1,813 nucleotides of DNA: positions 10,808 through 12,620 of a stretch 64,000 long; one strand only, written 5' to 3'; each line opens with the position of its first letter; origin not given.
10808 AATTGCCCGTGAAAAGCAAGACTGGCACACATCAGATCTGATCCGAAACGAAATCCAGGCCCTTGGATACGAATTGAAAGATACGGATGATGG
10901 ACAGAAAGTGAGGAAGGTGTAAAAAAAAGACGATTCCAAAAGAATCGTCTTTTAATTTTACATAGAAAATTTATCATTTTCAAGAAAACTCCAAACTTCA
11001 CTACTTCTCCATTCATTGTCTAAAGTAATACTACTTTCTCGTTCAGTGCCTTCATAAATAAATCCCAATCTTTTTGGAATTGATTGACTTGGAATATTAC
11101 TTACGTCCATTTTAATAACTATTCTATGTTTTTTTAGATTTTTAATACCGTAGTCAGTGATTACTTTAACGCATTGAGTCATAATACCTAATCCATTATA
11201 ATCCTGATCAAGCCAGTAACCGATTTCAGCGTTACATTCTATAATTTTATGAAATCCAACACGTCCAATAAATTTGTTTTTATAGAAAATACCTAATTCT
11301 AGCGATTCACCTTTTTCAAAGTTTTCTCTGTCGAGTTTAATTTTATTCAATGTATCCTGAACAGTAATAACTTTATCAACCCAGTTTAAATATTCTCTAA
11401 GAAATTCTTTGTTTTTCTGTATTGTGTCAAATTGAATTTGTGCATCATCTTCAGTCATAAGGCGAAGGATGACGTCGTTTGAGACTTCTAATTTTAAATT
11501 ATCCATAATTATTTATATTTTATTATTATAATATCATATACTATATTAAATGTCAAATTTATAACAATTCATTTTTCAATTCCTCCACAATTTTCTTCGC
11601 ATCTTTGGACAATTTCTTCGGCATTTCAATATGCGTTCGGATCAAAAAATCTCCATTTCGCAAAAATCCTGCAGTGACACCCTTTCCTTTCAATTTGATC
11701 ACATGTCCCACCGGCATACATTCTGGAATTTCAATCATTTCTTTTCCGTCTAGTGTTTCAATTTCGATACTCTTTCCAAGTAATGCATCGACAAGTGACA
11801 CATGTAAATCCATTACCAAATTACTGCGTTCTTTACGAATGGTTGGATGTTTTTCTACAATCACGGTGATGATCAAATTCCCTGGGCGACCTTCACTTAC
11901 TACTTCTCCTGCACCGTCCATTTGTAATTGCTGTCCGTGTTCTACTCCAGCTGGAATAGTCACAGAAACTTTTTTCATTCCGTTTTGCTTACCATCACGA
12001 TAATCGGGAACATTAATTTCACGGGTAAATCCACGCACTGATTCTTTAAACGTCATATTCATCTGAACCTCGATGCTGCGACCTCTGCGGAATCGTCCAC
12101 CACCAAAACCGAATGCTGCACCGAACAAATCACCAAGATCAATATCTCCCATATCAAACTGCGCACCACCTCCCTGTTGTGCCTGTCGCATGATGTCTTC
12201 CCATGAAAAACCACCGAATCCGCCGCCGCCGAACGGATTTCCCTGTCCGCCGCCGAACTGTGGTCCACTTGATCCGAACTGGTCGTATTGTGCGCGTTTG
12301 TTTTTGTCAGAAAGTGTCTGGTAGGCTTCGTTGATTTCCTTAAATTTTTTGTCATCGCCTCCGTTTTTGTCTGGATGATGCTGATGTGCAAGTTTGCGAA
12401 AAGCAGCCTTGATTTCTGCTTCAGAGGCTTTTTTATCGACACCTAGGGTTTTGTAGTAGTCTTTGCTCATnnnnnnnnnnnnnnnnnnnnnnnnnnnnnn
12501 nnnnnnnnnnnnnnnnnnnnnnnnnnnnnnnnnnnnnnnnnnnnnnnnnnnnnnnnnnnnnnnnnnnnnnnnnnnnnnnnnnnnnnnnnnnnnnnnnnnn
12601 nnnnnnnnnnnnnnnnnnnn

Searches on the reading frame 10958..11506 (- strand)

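Call 67: search_protein_families(library=pfam, proteins=[window:10958-11506:-], max_evalue=0.01)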
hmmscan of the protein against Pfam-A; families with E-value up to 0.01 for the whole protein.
window:10958-11506:- (182 aa): 4 families
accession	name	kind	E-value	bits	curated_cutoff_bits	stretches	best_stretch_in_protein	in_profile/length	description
PF13302.13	Acetyltransf_3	-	4.3e-22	79.7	25.4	1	12-149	2-137/138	Acetyltransferase (GNAT) domain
PF00583.31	Acetyltransf_1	-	4.7e-08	33.8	20.7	1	59-149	24-116/116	Acetyltransferase (GNAT) family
PF13420.13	Acetyltransf_4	-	0.0014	19.1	24.3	1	62-158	45-143/155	Acetyltransferase (GNAT) domain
PF12827.12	Peroxin-22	-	0.0014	18.8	26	0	28-98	20-74/110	Peroxisomal biogenesis protein family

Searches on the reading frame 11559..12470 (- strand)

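Call 67: search_protein_families(library=pfam, proteins=[window:11559-12470:-], max_evalue=0.01)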
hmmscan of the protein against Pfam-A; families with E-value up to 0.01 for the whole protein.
window:11559-12470:- (303 aa): 2 families
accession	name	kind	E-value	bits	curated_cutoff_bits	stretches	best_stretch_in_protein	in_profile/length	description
PF01556.23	DnaJ_C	-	2.3e-34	119.1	26.6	1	133-284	1-152/152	DnaJ C terminal domain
PF00226.36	DnaJ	-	9.4e-25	86.9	27.8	1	4-63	1-63/63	DnaJ domain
